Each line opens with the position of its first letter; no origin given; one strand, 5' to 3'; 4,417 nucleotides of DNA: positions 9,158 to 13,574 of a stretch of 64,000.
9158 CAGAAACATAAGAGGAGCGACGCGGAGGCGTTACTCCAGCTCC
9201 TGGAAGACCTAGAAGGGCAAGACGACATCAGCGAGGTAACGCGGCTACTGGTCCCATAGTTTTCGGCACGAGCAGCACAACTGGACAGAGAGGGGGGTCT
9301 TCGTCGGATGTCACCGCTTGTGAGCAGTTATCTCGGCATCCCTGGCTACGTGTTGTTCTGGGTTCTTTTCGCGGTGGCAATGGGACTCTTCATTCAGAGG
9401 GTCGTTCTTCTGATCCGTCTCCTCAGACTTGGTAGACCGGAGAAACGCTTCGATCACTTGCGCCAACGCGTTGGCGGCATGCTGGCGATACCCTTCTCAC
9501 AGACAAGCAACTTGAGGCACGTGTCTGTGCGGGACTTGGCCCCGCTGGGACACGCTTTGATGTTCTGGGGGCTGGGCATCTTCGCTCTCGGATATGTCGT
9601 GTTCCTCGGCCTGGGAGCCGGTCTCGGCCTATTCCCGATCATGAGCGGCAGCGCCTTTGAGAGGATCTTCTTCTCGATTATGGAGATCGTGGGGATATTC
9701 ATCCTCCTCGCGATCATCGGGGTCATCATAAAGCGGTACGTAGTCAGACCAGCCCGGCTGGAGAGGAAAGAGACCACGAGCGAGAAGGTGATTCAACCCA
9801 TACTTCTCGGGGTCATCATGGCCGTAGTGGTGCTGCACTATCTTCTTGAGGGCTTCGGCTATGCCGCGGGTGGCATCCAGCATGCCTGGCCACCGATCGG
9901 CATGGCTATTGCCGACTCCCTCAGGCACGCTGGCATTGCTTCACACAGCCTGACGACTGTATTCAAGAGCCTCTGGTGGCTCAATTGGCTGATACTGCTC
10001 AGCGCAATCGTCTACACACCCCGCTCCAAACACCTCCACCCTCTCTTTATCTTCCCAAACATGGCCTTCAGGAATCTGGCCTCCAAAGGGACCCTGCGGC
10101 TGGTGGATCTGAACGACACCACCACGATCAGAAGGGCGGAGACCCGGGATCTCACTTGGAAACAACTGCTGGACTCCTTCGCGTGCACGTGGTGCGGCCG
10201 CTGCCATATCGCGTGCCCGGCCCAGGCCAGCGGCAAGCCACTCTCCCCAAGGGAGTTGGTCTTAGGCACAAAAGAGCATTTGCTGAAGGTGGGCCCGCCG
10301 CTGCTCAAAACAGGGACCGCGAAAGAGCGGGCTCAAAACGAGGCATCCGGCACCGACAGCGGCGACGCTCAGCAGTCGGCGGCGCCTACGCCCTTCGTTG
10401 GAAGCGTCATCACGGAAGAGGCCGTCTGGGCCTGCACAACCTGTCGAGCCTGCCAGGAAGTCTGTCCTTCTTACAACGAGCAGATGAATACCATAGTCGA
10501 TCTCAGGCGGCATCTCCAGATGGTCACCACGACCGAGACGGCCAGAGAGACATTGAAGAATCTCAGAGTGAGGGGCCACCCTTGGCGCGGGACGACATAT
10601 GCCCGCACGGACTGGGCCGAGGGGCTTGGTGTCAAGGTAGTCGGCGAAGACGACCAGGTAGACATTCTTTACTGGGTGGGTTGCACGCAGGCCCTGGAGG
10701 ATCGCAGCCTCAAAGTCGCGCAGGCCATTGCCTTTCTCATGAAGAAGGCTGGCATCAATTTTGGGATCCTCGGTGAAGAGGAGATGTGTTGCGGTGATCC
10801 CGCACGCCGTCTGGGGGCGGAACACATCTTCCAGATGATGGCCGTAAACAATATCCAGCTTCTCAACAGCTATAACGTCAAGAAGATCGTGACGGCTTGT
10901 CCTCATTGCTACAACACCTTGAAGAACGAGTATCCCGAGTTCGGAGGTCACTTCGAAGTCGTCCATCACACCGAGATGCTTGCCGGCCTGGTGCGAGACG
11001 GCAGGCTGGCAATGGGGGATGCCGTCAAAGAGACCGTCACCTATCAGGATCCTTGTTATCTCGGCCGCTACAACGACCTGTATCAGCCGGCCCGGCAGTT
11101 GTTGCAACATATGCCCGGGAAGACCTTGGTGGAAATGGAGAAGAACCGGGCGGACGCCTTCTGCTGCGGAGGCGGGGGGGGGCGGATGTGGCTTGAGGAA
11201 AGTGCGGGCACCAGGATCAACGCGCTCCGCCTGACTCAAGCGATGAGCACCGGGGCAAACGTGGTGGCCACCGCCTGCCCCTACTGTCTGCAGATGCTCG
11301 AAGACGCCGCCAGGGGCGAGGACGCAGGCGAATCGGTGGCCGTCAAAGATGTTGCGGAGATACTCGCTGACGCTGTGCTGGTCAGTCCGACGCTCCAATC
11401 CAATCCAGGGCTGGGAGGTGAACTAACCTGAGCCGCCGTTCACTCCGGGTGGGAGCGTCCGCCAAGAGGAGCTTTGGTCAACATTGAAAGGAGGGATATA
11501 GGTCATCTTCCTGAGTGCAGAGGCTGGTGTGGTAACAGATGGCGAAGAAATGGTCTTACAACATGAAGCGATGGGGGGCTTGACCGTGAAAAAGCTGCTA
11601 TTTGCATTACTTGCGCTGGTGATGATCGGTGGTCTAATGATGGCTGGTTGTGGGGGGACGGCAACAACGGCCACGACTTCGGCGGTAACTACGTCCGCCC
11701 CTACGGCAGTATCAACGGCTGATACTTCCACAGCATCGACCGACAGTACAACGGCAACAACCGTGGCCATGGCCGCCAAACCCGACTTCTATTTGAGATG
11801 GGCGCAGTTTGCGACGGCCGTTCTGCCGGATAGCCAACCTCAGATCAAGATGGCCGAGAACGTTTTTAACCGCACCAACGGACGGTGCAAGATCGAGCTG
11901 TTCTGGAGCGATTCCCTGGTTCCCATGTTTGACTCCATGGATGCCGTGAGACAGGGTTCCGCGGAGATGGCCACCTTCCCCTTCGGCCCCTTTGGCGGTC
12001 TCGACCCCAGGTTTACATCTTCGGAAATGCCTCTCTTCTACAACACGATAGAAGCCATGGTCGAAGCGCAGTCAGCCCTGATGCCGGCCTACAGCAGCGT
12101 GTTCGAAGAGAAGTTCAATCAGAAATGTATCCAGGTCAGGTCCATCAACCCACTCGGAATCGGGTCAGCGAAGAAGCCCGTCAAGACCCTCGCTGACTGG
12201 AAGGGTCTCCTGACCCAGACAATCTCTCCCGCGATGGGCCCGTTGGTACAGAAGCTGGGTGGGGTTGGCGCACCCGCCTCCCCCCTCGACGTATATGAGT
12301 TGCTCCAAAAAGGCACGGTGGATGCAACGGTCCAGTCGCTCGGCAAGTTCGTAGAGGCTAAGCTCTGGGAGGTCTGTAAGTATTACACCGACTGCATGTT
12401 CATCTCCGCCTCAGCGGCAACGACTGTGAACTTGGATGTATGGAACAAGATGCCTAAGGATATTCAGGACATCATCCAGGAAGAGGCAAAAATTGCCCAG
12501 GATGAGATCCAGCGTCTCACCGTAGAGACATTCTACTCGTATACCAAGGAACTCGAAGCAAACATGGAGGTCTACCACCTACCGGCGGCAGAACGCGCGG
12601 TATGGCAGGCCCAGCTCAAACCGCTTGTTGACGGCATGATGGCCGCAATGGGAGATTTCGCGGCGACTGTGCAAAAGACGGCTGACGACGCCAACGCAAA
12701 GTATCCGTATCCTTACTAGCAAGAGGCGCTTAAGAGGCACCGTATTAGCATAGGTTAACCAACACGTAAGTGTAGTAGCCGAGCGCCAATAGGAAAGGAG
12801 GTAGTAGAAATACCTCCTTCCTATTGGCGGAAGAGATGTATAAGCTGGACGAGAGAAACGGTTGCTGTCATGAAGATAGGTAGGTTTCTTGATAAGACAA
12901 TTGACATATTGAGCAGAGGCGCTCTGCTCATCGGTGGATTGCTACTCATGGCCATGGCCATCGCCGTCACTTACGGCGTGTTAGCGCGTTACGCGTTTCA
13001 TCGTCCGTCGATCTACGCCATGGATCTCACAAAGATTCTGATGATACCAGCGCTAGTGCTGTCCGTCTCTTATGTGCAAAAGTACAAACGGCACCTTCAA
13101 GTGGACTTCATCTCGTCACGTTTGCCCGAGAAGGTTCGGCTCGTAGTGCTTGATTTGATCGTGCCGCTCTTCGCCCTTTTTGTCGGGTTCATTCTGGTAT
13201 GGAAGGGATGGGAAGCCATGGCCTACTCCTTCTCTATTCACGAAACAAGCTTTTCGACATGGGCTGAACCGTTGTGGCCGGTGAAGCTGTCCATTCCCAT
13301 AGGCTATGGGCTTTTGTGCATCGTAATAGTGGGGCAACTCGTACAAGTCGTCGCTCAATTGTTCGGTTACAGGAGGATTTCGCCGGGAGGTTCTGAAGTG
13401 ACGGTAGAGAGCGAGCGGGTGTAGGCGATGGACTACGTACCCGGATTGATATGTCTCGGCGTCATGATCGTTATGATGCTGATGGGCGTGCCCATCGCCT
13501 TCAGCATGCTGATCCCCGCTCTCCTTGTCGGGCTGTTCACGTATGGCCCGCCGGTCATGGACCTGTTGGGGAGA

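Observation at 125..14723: ETF-linked 2-hydroxyacid oxidase module with a membrane HdrD-like reductase, PrpD-family enzyme and TRAP importer, a possible uncharacterised organic-acid catabolic system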

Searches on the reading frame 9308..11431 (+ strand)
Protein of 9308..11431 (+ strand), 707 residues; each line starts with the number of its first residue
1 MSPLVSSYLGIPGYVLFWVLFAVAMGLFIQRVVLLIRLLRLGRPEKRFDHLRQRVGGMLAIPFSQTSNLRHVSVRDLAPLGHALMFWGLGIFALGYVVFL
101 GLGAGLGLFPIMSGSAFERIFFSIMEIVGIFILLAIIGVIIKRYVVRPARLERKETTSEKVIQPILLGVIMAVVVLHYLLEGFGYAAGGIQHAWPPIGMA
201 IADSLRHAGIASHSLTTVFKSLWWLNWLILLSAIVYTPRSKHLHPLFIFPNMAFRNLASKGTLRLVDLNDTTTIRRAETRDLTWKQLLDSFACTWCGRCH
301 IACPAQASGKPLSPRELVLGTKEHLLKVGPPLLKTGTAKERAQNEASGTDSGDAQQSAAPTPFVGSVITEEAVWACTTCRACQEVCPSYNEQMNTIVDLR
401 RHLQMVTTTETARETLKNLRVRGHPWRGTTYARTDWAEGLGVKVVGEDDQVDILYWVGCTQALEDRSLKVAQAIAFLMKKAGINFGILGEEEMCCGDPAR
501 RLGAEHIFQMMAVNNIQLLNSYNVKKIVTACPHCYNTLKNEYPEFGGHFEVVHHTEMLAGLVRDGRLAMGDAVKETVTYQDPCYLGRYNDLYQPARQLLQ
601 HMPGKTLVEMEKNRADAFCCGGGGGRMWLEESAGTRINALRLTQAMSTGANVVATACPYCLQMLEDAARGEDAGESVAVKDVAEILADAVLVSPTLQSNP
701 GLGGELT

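Call 3: search_protein_families(library=pfam, proteins=[window:9308-11431:+])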
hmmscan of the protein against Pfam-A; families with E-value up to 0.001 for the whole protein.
window:9308-11431:+ (707 aa): 8 families
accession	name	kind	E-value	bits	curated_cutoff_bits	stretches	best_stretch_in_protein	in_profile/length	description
PF02754.22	CCG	-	2.3e-37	127.4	20.6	2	577-664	1-84/85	Cysteine-rich domain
PF13183.11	Fer4_8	-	5.8e-09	36.8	27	1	352-388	46-66/68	4Fe-4S dicluster domain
PF13187.11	Fer4_9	-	2.8e-06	27.7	27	1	292-388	1-49/52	4Fe-4S dicluster domain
PF13237.11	Fer4_10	-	4.1e-06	27.1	25.5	1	288-387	4-53/53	4Fe-4S dicluster domain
PF13534.11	Fer4_17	-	5.2e-06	27.3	22.2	0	281-306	36-59/61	4Fe-4S dicluster domain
PF13484.11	Fer4_16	-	9e-06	26.8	30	0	376-402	2-29/66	4Fe-4S double cluster binding domain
PF12838.12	Fer4_7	-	4.7e-05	24.2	27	0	374-388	36-50/52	4Fe-4S dicluster domain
PF12797.12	Fer4_2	-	0.00092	19.5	24.5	1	284-305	1-22/22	4Fe-4S binding domain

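Call 4: search_protein_families(library=ncbifam, proteins=[window:9308-11431:+])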
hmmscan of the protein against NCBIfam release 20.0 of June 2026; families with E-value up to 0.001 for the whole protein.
window:9308-11431:+ (707 aa): 20 families
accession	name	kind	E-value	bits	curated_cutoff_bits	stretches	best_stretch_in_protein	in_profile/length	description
NF004898.0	PRK06259.1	equivalog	4.4e-46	157.5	385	1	370-689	182-487/488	fumarate reductase (CoM/CoB) subunit TfrB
NF045670.1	quin_L_LdhH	equivalog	9.7e-30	103.4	800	1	450-687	466-706/706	L-lactate dehydrogenase (quinone) large subunit LdhH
NF045724.1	ferredox_TmcB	equivalog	1.6e-20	73.1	735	1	372-671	97-411/430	electron transfer complex ferredoxin TmcB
NF045663.1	diclust_near_Sec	equivalog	7.6e-20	70.6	530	1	370-665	349-619/759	pyridine nucleotide-disulfide oxidoreductase/dicluster-binding protein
NF008369.0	PRK11168.1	equivalog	1.7e-18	66.7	278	1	448-665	164-381/401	anaerobic glycerol-3-phosphate dehydrogenase subunit C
NF045711.1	sulf_resp_HmcF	equivalog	1.4e-16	60.3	750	1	518-667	269-428/457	sulfate respiration complex iron-sulfur protein HmcF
NF045796.1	DsrK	equivalog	2.2e-12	46.4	400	1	373-632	117-379/453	sulfate reduction electron transfer complex DsrMKJOP subunit DsrK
NF008434.0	PRK11274.1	equivalog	5.8e-09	35.4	333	1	454-669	171-393/409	glycolate oxidase subunit GlcF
TIGR03379.1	glycerol3P_GlpC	equivalog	6.4e-09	35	279.9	1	454-666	165-379/397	anaerobic glycerol-3-phosphate dehydrogenase subunit GlpC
NF009226.0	PRK12576.1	equivalog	1.3e-07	31.3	344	1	368-417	202-251/317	succinate dehydrogenase/fumarate reductase iron-sulfur subunit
NF009227.0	PRK12577.1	equivalog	2.4e-07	29.8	349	1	370-413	205-248/330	succinate dehydrogenase/fumarate reductase iron-sulfur subunit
NF041890.1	hdrC_Methbact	equivalog_domain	1.1e-06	28.3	270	0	366-394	64-92/192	ferredoxin:CoB-CoM heterodisulfide reductase subunit HdrC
TIGR03290.1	CoB_CoM_SS_C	equivalog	1.4e-06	28.4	160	1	366-402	38-74/144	CoB--CoM heterodisulfide reductase subunit C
TIGR03288.1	CoB_CoM_SS_B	equivalog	3.8e-06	26.4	345.15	0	614-661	187-234/290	CoB--CoM heterodisulfide reductase subunit B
NF042909.1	FMH_DH_FwdF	exception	2.1e-05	23.8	375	0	361-389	246-272/336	tungsten-dependent formylmethanofuran dehydrogenase subunit FwdF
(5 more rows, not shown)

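Call 8: find_encoding_contigs(protein=window:9308-11431:+, flank=10000, max_places=6)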
Protein window:9308-11431:+ (707 aa): 1 contig read that carries it; 1 place shown.
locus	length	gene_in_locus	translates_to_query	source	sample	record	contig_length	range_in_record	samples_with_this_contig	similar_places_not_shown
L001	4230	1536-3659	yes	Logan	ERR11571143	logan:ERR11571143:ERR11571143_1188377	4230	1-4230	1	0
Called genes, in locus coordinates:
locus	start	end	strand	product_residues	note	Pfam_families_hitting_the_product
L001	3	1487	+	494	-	?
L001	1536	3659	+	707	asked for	PF13534:Fer4_17 (faint), PF13237:Fer4_10 (weak), PF13187:Fer4_9 (weak), PF13484:Fer4_16 (faint), PF13183:Fer4_8 (weak), PF02754:CCG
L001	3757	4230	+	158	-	?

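Call 12: search_solved_structures(query=window:9308-11431:+, max_evalue=0.01)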
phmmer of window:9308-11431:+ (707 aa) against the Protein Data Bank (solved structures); distinct sequences matched with E-value up to 0.01: 4.
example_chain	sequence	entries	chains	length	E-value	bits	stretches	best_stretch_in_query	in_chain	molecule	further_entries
9ojn_A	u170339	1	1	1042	1.8e-96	327.2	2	356-692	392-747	Iron-sulfur-binding reductase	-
8rvv_B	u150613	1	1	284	0.0057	18.2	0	605-663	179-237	H(2):CoB-CoM heterodisulfide,ferredoxin reductase subunit B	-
8rvu_b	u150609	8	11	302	0.007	17.9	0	605-663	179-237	H(2):CoB-CoM heterodisulfide,ferredoxin reductase subunit B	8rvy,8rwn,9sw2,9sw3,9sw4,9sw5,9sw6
9sfi_C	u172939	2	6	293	0.0091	17.5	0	616-663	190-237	H(2)/formate:CoB-CoM heterodisulfide,ferredoxin reductase subunit B2 | Heterodisulfide reductase subunit B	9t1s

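Call 24: search_solved_structures(query=window:9308-11431:+, max_evalue=1e-20, show_alignments=1)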
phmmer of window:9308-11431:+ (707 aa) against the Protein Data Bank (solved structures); distinct sequences matched with E-value up to 1e-20: 1.
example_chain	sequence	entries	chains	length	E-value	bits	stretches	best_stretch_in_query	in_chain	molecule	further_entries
9ojn_A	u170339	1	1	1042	1.8e-96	327.2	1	356-692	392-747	Iron-sulfur-binding reductase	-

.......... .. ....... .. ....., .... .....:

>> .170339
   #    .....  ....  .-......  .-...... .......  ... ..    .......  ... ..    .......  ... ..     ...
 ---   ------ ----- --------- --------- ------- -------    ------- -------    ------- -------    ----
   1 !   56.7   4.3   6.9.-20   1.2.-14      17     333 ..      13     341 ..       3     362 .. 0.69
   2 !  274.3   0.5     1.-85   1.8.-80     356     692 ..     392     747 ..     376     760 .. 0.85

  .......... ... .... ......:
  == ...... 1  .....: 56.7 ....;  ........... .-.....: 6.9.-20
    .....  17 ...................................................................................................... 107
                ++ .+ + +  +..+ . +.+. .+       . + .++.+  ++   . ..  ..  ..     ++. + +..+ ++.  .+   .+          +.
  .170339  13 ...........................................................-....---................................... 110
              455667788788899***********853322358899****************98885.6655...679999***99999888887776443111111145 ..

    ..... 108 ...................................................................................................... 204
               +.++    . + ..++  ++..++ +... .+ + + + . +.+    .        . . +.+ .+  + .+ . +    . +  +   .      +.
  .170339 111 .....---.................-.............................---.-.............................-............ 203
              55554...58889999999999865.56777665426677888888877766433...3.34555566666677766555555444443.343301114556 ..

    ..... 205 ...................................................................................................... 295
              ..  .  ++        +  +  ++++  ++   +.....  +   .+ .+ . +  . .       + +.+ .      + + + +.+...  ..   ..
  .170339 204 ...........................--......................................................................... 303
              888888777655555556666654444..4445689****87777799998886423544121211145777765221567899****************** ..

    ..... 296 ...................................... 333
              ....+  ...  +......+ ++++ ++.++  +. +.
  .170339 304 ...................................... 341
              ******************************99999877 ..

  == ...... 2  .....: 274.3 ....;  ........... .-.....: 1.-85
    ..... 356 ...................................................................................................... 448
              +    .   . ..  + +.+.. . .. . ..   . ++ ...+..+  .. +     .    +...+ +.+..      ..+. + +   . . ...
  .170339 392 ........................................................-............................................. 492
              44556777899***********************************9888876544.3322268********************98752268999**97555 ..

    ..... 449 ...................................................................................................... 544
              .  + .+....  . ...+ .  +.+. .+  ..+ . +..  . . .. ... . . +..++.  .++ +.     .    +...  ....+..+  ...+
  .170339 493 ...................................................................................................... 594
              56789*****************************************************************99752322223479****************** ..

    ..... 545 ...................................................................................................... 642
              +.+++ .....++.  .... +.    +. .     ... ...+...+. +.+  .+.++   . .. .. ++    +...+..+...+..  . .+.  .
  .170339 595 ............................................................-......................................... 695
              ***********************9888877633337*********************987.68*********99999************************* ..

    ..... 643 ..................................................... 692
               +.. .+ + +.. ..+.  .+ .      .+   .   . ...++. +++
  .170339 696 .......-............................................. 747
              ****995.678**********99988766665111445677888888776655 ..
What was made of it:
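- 9308..11431 (+): EtfD/EMO-type membrane ETF:menaquinone oxidoreductase (707 aa). E 1.8e-96 to M. smegmatis EtfD (PDB 9OJN), aligned over both the membrane region (17-333) and the soluble region (356-692) (calls 12, 24).
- E 1.8e-96 to PDB 9OJN over the membrane and soluble parts, with heme and cluster ligands conserved (calls 12, 24).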

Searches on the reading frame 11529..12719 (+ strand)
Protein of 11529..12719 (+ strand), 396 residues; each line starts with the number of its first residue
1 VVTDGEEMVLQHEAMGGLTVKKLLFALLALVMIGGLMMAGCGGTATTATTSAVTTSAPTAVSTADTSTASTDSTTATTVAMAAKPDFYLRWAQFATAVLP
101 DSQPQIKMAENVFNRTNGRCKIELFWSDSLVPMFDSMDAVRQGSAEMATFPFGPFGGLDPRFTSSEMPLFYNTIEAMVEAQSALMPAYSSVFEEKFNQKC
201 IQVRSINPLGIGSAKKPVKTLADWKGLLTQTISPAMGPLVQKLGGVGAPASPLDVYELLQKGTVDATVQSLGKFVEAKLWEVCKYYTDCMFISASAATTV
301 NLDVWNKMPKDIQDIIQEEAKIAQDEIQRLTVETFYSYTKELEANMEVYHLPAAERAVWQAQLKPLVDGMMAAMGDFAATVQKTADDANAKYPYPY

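Call 3: search_protein_families(library=pfam, proteins=[window:11529-12719:+])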
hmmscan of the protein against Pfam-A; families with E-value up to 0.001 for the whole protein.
window:11529-12719:+ (396 aa): 2 families
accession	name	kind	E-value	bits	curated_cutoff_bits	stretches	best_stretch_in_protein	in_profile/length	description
PF03480.18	DctP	-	1.5e-41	143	23.4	1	107-372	17-284/286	Bacterial extracellular solute-binding protein, family 7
PF21827.1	New_glue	-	0.00013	22.1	31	1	23-83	3-65/94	New glue protein family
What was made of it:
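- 11529..12719 (+): DctP, the TRAP solute-binding protein; probably a lipoprotein with a Thr/Ala-rich linker. Pfam DctP 1.5e-41 (call 3).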

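Call 4: search_protein_families(library=ncbifam, proteins=[window:11529-12719:+])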
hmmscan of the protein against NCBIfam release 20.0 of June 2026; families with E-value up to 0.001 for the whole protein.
window:11529-12719:+ (396 aa): 2 families
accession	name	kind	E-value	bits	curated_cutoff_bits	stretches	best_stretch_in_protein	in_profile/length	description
TIGR00787.1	dctP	subfamily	2.3e-24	86.3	175.05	1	107-334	17-245/257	DctP family TRAP transporter solute-binding subunit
NF037995.1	TRAP_S1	subfamily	1.2e-23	83.8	50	1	106-359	17-271/271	TRAP transporter substrate-binding protein DctP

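Call 58: search_solved_structures(query=window:11529-12719:+, max_evalue=0.001)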
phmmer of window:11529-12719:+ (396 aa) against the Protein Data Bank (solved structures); distinct sequences matched with E-value up to 0.001: 88 (the best 60 are shown).
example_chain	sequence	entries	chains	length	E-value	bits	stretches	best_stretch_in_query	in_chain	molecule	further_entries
4pfb_A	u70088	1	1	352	9e-15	58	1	103-355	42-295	C4-dicarboxylate-binding protein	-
4n6d_A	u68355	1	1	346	1e-14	57.9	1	81-321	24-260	TRAP dicarboxylate transporter-DctP subunit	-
4ovq_A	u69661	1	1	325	1.6e-13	53.9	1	100-378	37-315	TRAP dicarboxylate ABC transporter, substrate-binding protein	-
4mhf_A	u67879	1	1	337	1.6e-13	53.9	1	108-377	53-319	TRAP dicarboxylate transporter, DctP subunit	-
4mij_A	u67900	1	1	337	1.7e-13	53.9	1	108-377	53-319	TRAP dicarboxylate transporter, DctP subunit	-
4p1l_A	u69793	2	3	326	2e-13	53.6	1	100-373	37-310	TRAP dicarboxylate transporter, DctP subunit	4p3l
4n15_A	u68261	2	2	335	4.3e-13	52.5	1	100-332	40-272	TRAP dicarboxylate transporter, DctP subunit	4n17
4ln5_A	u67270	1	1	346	4.8e-13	52.4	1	100-332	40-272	TRAP dicarboxylate transporter, DctP subunit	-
4o94_A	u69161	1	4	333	1.1e-12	51.2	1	89-376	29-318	TRAP dicarboxylate transporter DctP subunit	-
4nn3_A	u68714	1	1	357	2.9e-12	49.8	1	88-366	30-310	TRAP dicarboxylate transporter, DctP subunit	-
4p47_A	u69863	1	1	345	3.2e-12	49.7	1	77-376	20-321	TRAP dicarboxylate transporter, DctP subunit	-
4pf8_A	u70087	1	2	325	4.4e-12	49.2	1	106-376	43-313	TRAP-T family transporter, DctP (Periplasmic binding) subunit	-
8t9t_A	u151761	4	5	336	5.2e-12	49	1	107-368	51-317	Isethionate-binding periplasmic protein DctP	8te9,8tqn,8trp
4n6k_A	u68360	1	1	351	1.2e-11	47.7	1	78-369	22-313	TRAP dicarboxylate transporter-DctP subunit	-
4p9k_A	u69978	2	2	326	2.8e-11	46.5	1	108-318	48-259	TRAP dicarboxylate transporter, DctP subunit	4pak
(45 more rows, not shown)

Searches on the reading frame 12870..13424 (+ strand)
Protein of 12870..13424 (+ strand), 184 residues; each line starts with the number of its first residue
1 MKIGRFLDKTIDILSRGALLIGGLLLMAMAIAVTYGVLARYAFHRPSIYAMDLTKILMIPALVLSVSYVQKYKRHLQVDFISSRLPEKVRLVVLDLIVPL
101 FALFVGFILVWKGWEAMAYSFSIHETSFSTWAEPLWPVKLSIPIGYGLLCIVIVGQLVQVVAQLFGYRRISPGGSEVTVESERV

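Call 3: search_protein_families(library=pfam, proteins=[window:12870-13424:+])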
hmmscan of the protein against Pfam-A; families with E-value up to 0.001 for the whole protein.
window:12870-13424:+ (184 aa): 1 family
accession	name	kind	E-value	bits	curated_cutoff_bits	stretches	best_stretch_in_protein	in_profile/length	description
PF04290.18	DctQ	-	2.9e-25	89.1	28.3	1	29-161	1-130/132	Tripartite ATP-independent periplasmic transporters, DctQ component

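Call 4: search_protein_families(library=ncbifam, proteins=[window:12870-13424:+])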
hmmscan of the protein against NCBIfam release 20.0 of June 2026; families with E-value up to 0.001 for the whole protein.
window:12870-13424:+ (184 aa): 0 families
